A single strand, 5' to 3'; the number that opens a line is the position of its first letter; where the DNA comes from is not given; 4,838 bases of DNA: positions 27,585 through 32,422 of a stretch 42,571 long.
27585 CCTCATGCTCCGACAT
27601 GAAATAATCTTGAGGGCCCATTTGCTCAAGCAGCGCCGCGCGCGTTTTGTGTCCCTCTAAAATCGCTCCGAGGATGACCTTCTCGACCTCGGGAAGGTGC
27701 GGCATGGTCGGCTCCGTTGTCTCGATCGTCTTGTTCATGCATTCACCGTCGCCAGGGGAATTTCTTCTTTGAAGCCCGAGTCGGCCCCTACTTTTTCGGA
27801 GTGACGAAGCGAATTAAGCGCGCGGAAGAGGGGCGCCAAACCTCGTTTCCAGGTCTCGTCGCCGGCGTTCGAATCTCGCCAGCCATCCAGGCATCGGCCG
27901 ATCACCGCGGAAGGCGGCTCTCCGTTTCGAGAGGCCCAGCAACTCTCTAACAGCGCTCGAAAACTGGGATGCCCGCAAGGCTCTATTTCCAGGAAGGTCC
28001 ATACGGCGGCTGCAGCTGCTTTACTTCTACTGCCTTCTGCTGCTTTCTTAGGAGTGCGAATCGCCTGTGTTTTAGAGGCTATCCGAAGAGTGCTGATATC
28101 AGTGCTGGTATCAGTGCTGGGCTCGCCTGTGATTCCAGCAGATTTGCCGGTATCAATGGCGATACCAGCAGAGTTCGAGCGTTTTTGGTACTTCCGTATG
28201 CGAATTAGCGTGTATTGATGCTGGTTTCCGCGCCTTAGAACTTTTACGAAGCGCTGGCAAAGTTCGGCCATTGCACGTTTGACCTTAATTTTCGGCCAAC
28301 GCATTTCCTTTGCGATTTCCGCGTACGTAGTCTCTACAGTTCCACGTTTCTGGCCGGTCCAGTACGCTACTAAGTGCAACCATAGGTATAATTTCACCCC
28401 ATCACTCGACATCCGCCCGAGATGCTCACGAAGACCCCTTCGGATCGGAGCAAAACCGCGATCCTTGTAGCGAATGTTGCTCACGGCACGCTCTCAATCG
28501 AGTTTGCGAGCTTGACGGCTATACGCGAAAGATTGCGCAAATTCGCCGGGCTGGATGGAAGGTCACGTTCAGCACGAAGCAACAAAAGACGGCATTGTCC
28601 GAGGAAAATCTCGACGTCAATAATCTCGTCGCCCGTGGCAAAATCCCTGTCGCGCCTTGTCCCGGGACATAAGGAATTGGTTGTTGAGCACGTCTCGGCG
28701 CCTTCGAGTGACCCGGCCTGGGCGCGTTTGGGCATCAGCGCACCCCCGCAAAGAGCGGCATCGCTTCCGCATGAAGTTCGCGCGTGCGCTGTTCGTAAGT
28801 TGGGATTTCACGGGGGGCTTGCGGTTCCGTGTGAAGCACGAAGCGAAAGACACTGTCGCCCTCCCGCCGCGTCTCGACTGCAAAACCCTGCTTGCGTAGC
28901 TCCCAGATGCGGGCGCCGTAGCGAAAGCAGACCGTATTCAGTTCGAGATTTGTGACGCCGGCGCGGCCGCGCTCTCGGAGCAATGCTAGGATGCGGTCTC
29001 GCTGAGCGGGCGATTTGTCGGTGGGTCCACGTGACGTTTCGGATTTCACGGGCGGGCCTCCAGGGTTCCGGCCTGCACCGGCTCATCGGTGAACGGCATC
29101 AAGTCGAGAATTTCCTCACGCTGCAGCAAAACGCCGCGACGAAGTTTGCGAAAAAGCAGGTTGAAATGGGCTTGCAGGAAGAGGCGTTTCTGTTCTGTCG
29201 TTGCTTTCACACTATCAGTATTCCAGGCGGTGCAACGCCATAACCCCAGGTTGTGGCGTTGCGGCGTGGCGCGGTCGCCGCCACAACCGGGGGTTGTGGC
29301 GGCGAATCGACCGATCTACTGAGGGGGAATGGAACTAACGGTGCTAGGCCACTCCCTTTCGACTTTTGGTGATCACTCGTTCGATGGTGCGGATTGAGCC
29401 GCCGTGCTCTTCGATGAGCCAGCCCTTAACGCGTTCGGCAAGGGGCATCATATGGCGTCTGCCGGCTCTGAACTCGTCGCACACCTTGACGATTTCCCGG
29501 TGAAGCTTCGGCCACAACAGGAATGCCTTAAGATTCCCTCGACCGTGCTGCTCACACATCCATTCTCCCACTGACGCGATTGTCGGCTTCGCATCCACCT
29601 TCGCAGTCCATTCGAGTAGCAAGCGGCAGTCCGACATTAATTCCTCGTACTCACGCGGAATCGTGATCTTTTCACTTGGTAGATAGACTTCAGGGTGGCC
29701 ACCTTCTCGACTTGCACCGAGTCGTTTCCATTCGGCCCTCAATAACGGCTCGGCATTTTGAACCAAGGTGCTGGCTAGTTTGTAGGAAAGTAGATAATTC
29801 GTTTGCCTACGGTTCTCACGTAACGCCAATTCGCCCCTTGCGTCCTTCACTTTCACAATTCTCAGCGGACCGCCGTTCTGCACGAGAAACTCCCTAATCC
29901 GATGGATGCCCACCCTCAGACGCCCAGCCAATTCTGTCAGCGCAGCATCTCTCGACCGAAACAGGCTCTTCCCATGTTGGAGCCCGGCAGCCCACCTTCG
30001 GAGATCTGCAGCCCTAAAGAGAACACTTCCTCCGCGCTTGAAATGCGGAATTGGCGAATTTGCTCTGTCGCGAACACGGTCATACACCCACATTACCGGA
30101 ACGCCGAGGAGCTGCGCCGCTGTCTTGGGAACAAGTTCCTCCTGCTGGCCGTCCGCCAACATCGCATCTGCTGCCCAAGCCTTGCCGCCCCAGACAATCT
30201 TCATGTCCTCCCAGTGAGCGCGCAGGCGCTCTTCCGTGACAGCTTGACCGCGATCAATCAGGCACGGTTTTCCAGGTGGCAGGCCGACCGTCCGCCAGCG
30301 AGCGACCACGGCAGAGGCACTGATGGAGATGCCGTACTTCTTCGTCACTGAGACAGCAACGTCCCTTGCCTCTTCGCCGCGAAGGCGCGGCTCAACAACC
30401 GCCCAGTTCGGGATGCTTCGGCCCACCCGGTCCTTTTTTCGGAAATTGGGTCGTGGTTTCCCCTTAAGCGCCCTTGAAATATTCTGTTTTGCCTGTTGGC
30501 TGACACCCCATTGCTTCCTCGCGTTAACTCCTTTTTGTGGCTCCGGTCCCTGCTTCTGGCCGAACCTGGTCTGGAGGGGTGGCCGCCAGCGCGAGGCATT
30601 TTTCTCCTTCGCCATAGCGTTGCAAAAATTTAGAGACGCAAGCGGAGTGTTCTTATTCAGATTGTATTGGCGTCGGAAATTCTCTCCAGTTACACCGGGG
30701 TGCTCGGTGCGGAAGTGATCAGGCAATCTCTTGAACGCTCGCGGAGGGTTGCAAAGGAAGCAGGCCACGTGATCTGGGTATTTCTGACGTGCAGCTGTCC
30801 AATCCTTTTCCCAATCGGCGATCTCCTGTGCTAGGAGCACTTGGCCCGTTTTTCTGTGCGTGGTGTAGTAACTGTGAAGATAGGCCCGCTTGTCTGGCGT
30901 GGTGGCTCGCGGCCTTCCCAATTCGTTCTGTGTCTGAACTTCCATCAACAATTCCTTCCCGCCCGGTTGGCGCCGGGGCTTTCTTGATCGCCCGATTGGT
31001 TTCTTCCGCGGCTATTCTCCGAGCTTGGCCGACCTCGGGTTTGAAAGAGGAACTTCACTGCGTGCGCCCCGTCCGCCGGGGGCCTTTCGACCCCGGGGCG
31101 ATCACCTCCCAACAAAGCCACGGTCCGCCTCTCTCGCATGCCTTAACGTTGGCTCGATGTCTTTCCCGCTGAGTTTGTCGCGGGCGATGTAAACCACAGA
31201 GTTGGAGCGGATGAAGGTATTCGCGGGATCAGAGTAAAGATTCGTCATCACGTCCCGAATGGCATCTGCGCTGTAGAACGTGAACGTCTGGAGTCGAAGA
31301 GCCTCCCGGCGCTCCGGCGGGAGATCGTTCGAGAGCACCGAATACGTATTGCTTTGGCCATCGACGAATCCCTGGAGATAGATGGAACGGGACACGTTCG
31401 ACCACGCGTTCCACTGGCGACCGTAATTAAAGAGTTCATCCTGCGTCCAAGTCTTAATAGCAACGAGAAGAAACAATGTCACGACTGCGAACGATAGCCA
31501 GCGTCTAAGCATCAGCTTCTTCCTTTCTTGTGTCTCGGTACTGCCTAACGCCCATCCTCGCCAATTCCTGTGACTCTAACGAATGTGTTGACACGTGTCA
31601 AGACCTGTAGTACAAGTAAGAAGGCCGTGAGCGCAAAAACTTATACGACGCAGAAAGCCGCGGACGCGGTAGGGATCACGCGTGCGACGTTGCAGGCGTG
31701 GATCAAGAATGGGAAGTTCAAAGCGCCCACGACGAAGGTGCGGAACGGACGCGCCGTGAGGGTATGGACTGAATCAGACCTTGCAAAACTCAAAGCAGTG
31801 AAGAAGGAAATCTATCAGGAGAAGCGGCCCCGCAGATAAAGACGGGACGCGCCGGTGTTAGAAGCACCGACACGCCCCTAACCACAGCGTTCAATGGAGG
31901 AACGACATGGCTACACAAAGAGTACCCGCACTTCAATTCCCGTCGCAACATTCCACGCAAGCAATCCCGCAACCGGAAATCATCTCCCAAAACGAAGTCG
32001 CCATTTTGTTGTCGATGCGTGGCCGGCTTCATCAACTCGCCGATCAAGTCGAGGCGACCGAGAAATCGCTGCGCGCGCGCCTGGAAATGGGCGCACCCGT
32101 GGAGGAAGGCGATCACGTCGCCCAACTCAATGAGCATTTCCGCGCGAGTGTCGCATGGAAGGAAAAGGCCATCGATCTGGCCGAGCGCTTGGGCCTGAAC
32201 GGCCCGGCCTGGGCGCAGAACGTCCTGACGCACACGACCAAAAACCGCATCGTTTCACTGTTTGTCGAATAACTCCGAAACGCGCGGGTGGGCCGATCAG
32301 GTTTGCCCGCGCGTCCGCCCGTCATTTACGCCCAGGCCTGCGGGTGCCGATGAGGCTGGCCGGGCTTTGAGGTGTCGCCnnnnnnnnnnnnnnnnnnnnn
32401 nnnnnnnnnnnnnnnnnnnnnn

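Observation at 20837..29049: Compact leftward module: replication genes plus three large uncharacterised proteins, with no recognisable capsid, packaging or transfer genes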

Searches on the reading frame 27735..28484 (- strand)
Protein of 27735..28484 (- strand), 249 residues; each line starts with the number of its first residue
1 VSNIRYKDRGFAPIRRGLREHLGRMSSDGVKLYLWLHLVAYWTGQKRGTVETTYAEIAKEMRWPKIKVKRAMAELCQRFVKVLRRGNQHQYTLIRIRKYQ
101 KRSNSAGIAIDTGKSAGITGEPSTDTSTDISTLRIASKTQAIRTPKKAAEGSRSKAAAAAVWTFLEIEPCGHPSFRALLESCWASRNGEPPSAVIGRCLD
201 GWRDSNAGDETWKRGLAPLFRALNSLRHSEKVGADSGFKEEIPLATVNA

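Call 5: search_protein_families(library=pfam, proteins=[window:27735-28484:-], max_evalue=0.1)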
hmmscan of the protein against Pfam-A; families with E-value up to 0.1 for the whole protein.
window:27735-28484:- (249 aa): 1 family
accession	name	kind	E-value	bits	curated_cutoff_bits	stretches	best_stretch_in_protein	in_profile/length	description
PF18289.6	HU-CCDC81_euk_2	-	0.015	15.8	26.1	1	50-88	3-41/75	CCDC81 eukaryotic HU domain 2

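Call 6: search_protein_families(library=phrogs, proteins=[window:27735-28484:-], max_evalue=0.1)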
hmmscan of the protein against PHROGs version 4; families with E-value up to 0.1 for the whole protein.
window:27735-28484:- (249 aa): 3 families
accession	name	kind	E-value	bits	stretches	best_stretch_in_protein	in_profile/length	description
phrog_186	-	DNA, RNA and nucleotide metabolism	0.0043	17.8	1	31-103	43-111/308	DnaD-like helicase loader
phrog_270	-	DNA, RNA and nucleotide metabolism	0.0063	16.9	1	48-142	64-152/383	replication initiation protein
phrog_428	-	DNA, RNA and nucleotide metabolism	0.025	14.7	1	32-128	112-207/455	replication initiation protein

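Call 60: find_related_loci(query=window:27735-28484:-, collection=viral_contigs, flank=10000)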
Query window:27735-28484:- (249 aa) in viral_contigs; peptide patterns used: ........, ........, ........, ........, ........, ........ (x = any residue, [..] = any of these).
9 stretches matched a pattern, but none encodes a relative of the query by tblastn (E <= 1e-3).
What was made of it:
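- The island's initiator has no relative in IMG/VR (call 60). No copy is present in IMG/VR (call 60).
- Tried and rejected: The initiator has no relative there (call 60).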

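Call 83: search_solved_structures(query=window:27735-28484:-, max_evalue=10)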
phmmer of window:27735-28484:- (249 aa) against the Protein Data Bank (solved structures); distinct sequences matched with E-value up to 10: 1.
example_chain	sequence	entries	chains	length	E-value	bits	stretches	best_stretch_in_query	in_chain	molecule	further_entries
8z82_H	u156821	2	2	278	1.1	12.3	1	151-191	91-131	Photosynthetic reaction centre, H-chain | Photosynthetic reaction center H subunit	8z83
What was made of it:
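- Tried and rejected: A phmmer search with the 249-aa protein also gave nothing useful (call 83).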

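Call 99: search_protein_families(library=ncbifam, proteins=[window:27735-28484:-], max_evalue=0.1)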
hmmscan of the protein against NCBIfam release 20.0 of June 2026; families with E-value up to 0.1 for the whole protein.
window:27735-28484:- (249 aa): 1 family
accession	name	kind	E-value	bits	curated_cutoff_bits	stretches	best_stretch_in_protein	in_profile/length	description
NF005851.0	PRK07772.1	subfamily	0.048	13.8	194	1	44-112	93-132/191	single-stranded DNA-binding protein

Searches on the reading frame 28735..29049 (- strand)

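Call 5: search_protein_families(library=pfam, proteins=[window:28735-29049:-], max_evalue=0.1)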
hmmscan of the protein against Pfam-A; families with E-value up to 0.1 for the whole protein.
window:28735-29049:- (104 aa): 2 families
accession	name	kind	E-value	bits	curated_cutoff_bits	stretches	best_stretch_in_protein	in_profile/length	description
PF14090.12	HTH_39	-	1.5e-07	31.6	21.3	1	16-63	2-49/70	Winged helix-turn-helix domain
PF22324.2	HTH_91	-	9.7e-06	25.7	27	1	18-66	9-55/77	Winged helix domain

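Call 6: search_protein_families(library=phrogs, proteins=[window:28735-29049:-], max_evalue=0.1)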
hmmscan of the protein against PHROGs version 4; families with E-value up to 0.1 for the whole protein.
window:28735-29049:- (104 aa): 3 families
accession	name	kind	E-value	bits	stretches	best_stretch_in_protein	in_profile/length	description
phrog_21071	-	unknown function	1.9e-17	64.5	1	12-79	8-75/121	-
phrog_4973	-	unknown function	4.5e-07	30.9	1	12-75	65-133/149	-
phrog_25676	-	unknown function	0.00025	22.1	1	20-64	35-77/106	-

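Call 99: search_protein_families(library=ncbifam, proteins=[window:28735-29049:-], max_evalue=0.1)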
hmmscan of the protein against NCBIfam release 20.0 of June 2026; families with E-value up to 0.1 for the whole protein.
window:28735-29049:- (104 aa): 0 families

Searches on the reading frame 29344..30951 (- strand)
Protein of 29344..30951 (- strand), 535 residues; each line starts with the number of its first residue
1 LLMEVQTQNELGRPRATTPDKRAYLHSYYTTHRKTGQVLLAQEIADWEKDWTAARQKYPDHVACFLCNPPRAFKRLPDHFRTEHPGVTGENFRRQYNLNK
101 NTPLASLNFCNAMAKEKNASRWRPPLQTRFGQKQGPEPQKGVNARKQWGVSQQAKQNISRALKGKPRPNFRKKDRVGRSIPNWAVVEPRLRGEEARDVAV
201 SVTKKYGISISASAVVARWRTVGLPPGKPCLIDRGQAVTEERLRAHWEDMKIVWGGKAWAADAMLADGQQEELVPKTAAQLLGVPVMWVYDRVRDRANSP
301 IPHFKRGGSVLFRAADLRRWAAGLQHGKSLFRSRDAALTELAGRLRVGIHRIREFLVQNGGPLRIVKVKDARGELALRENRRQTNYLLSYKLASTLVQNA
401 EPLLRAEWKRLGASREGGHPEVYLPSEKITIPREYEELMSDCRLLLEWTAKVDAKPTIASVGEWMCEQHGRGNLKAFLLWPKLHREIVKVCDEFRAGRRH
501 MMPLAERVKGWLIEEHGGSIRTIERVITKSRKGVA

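Call 5: search_protein_families(library=pfam, proteins=[window:29344-30951:-], max_evalue=0.1)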
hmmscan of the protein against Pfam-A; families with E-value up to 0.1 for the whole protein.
window:29344-30951:- (535 aa): 3 families
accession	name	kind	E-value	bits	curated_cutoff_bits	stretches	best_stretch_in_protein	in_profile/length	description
PF12728.13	HTH_17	-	3.8e-06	27.5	27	1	276-322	5-48/51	Helix-turn-helix domain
PF05443.17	ROS_MUCR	-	0.00013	22.4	25.4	1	58-111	61-111/123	ROS/MUCR transcriptional regulator protein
PF05394.16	AvrB_AvrC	-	0.1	12.3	23.2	0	15-56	63-104/326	Avirulence protein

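Call 6: search_protein_families(library=phrogs, proteins=[window:29344-30951:-], max_evalue=0.1)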
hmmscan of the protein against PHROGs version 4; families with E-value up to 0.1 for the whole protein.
window:29344-30951:- (535 aa): 3 families
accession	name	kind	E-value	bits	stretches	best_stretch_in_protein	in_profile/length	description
phrog_1840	-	integration and excision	0.00032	22.1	1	276-329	10-61/90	excisionase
phrog_66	-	integration and excision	0.00097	19.9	1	257-328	78-147/412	excisionase and transcriptional regulator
phrog_7338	-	unknown function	0.086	14.1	0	267-321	25-77/87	-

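Call 65: search_protein_families(library=padloc, proteins=[window:29344-30951:-], max_evalue=0.01)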
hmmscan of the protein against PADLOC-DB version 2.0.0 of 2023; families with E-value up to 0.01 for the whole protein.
window:29344-30951:- (535 aa): 0 families

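Call 99: search_protein_families(library=ncbifam, proteins=[window:29344-30951:-], max_evalue=0.1)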
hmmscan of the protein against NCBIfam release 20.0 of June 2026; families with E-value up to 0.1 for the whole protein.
window:29344-30951:- (535 aa): 1 family
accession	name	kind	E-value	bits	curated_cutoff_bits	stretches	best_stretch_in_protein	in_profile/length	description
TIGR01764.1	excise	domain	0.0015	18.8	28.8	1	276-321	5-47/49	excisionase family DNA-binding protein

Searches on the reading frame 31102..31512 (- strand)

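Call 11: search_protein_families(library=pfam, proteins=[window:31102-31512:-], max_evalue=0.1)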
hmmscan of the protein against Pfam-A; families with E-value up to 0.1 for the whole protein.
window:31102-31512:- (136 aa): 0 families

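Call 36: search_protein_families(library=phrogs, proteins=[window:31102-31512:-], max_evalue=0.1)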
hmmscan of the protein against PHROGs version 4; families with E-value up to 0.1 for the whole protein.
window:31102-31512:- (136 aa): 1 family
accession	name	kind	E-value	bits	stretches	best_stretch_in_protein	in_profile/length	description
phrog_18004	-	unknown function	0.09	14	0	76-119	21-64/92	-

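Call 65: search_protein_families(library=padloc, proteins=[window:31102-31512:-], max_evalue=0.01)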
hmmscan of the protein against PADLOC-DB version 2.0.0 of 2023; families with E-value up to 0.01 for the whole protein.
window:31102-31512:- (136 aa): 0 families

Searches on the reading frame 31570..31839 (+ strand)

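Call 11: search_protein_families(library=pfam, proteins=[window:31570-31839:+], max_evalue=0.1)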
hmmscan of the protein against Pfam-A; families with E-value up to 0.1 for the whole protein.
window:31570-31839:+ (89 aa): 9 families
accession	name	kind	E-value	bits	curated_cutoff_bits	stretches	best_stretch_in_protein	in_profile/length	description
PF12728.13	HTH_17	-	1.7e-07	31.8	27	1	25-73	2-45/51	Helix-turn-helix domain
PF13411.12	MerR_1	-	1.9e-06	28.3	21.6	1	25-79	1-51/69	MerR HTH family regulatory protein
PF13384.12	HTH_23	-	0.0021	18.3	24.6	1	25-47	18-40/50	Homeodomain-like domain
PF00376.29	MerR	-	0.0022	18.2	28.2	1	26-55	1-30/38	MerR family regulatory protein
PF01381.28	HTH_3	-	0.026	15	23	1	26-47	11-32/55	Helix-turn-helix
PF13518.12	HTH_28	-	0.042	14.4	25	1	23-46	11-34/52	Helix-turn-helix domain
PF07037.17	YfeC-like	-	0.058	14.1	22.9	1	26-67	2-44/122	Transcription regulator YfeC-like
PF13551.12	HTH_29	-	0.079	13.5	28.1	0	22-46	10-34/64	Winged helix-turn helix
PF13022.12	HTH_Tnp_1_2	-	0.082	13.5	27.9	1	24-55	26-57/122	Helix-turn-helix of insertion element transposase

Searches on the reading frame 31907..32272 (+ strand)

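Call 11: search_protein_families(library=pfam, proteins=[window:31907-32272:+], max_evalue=0.1)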
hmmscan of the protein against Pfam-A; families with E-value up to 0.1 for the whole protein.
window:31907-32272:+ (121 aa): 0 families

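Call 36: search_protein_families(library=phrogs, proteins=[window:31907-32272:+], max_evalue=0.1)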
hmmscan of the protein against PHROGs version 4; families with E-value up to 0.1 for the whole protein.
window:31907-32272:+ (121 aa): 0 families

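Call 99: search_protein_families(library=ncbifam, proteins=[window:31907-32272:+], max_evalue=0.1)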
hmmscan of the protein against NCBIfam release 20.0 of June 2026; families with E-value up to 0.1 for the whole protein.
window:31907-32272:+ (121 aa): 1 family
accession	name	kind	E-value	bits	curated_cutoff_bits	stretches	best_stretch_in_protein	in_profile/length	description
NF045560.1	aroma_sacti_dom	domain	0.0079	16.4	30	1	27-50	28-51/52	aroma-sacti cluster domain-containing protein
